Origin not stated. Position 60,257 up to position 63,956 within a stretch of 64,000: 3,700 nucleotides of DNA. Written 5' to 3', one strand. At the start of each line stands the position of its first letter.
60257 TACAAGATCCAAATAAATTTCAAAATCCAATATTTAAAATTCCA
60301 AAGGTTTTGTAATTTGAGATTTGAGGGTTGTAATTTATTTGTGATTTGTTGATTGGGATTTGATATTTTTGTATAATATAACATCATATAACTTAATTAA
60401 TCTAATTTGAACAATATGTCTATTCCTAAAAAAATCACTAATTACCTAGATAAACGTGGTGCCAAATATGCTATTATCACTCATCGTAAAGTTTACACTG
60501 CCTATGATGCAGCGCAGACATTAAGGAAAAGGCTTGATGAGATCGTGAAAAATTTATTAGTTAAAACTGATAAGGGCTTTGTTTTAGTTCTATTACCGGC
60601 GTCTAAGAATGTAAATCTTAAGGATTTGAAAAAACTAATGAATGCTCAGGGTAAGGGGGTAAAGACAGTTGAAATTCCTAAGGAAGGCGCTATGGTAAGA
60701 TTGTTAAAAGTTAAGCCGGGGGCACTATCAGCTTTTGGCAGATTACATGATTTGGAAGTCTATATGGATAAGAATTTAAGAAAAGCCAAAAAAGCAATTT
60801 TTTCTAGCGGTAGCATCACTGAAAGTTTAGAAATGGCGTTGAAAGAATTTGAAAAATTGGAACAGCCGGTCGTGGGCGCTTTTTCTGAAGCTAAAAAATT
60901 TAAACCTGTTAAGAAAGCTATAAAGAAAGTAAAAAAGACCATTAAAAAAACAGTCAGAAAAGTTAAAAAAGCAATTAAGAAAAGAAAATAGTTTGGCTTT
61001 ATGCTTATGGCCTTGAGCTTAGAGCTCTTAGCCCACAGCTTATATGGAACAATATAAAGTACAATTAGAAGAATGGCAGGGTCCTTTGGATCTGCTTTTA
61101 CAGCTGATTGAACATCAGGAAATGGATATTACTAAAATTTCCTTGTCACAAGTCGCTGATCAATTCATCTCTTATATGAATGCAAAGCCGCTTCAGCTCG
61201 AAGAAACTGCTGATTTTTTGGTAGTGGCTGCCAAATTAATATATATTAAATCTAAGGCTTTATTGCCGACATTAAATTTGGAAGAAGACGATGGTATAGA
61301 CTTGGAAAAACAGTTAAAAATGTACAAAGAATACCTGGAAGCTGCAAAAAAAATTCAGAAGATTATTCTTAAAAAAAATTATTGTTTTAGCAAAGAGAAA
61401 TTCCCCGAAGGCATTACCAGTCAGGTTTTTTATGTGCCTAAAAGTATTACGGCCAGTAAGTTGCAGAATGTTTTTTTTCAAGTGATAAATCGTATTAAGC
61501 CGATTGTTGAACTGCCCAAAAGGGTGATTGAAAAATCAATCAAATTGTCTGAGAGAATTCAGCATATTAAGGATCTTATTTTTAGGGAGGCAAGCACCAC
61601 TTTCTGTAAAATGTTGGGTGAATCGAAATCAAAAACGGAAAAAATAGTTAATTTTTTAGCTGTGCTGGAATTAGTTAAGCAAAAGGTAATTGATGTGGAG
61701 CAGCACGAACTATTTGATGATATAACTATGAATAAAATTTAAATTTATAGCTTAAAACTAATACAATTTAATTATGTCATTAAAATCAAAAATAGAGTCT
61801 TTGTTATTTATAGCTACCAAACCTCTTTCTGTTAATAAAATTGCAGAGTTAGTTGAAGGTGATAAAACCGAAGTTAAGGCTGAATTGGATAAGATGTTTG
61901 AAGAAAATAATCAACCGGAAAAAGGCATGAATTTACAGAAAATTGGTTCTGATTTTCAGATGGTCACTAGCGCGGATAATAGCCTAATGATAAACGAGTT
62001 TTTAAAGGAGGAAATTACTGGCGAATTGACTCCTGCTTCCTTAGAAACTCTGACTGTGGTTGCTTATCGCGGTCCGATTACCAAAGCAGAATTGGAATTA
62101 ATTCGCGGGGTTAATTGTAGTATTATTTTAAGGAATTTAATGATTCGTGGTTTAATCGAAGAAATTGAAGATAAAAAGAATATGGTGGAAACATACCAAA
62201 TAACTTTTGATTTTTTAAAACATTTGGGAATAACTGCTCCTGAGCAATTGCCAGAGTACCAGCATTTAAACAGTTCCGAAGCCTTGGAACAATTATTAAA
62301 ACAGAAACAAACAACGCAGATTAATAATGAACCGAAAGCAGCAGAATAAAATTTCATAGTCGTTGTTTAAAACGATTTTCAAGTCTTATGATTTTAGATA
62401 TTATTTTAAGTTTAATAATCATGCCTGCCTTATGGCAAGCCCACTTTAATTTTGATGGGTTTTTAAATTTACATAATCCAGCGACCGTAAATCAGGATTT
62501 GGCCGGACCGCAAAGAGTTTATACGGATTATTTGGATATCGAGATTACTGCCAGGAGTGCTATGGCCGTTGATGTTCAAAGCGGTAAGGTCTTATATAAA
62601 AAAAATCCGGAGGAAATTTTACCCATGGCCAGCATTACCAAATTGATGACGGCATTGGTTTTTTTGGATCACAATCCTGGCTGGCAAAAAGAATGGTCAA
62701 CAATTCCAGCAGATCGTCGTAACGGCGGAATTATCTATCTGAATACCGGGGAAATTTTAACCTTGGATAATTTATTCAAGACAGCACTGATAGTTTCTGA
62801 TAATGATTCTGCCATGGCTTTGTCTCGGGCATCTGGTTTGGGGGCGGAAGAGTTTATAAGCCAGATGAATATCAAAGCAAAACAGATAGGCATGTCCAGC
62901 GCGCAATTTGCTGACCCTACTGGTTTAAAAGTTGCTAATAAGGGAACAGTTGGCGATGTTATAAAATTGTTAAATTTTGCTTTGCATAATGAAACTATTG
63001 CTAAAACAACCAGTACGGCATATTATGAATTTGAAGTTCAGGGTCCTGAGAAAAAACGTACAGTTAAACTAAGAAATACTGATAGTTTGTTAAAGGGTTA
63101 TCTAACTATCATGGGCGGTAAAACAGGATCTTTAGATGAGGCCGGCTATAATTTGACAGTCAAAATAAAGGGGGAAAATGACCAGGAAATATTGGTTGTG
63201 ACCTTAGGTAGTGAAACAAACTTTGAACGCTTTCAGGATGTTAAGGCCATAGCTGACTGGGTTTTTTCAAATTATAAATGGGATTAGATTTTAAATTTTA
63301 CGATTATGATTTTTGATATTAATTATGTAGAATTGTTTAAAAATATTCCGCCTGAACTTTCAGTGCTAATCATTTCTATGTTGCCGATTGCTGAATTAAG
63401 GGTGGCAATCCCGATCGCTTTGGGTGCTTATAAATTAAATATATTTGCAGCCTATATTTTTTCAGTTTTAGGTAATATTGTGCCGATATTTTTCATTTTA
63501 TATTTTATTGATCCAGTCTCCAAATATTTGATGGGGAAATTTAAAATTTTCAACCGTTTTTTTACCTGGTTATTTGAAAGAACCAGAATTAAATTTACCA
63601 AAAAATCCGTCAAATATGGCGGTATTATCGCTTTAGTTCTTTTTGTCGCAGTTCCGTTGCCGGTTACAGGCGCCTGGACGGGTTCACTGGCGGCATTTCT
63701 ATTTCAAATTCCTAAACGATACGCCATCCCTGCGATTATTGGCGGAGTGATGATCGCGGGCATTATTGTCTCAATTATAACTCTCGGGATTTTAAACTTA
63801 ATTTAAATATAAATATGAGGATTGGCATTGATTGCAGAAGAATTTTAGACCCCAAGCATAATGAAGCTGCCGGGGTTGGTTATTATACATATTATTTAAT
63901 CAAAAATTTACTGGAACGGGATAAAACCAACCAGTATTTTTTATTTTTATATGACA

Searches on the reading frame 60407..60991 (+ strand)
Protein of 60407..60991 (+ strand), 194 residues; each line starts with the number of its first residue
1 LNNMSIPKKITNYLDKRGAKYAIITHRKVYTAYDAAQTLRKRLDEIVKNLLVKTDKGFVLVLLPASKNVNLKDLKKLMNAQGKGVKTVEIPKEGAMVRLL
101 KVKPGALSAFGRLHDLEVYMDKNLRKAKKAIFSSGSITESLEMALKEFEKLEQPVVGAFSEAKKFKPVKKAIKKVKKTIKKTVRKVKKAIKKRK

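Call 80: search_protein_families(library=pfam, proteins=[window:60407-60991:+], max_evalue=0.001)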
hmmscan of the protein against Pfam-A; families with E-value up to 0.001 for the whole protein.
window:60407-60991:+ (194 aa): 1 family
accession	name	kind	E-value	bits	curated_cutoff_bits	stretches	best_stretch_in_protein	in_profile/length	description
PF04073.20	tRNA_edit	-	8.5e-22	78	25.5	1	26-151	1-123/123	Aminoacyl-tRNA editing domain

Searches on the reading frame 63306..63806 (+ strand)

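Call 80: search_protein_families(library=pfam, proteins=[window:63306-63806:+], max_evalue=0.001)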
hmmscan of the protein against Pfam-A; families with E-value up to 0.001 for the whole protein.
window:63306-63806:+ (166 aa): 1 family
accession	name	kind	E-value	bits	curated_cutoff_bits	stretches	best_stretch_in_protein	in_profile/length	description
PF06695.16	Sm_multidrug_ex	-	1.2e-36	126.3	30.7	1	30-154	1-121/121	Putative small multi-drug export protein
